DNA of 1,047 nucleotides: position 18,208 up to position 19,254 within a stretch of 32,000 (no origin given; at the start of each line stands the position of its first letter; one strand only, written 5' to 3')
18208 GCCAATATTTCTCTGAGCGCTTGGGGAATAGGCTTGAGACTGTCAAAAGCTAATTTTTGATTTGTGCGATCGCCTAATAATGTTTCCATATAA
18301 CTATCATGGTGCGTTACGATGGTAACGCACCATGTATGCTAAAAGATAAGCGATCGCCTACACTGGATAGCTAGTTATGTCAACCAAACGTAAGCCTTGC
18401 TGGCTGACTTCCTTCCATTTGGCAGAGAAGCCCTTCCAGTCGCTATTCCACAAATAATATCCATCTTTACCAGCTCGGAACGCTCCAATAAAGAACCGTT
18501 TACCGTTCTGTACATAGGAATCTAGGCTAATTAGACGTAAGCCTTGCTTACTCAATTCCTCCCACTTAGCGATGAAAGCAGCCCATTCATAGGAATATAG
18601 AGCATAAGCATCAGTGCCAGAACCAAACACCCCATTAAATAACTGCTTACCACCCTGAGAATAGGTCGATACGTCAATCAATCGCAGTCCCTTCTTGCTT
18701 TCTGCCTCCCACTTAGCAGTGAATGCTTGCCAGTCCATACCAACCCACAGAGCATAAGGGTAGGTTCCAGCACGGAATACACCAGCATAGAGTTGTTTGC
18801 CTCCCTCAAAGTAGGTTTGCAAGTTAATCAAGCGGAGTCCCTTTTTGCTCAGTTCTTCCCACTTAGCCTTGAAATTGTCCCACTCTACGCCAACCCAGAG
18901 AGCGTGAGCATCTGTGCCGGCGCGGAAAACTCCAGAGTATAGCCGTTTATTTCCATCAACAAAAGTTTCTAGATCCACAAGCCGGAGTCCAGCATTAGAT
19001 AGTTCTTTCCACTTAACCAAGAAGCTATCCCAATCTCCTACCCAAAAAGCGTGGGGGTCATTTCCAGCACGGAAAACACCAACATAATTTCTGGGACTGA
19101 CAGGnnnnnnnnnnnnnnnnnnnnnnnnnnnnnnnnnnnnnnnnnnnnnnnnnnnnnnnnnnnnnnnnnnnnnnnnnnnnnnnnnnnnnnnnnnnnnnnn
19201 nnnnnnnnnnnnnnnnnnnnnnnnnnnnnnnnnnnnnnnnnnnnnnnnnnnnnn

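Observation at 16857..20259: Convergent pair: HTH-like AAA-type NTPase and a glycine-zipper/tandem-repeat protein, a candidate NTPase-effector conflict module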

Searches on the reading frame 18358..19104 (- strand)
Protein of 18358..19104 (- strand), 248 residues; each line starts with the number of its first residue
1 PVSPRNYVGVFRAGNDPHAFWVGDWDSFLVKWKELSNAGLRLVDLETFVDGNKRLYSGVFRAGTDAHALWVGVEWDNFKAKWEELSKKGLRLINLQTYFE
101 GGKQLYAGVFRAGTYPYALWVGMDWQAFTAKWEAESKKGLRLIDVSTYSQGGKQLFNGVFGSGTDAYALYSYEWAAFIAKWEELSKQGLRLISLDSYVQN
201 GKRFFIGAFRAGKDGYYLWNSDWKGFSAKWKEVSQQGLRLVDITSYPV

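Call 94: search_dna_similar(query=window:18358-19104:-, collection=plasmids, mode=protein, max_evalue=0.00001, max_rows=60)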
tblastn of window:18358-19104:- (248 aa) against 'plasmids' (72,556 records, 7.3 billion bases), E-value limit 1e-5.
No match.
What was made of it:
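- BTRD1 is rare: none on 72,556 plasmids (call 94).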
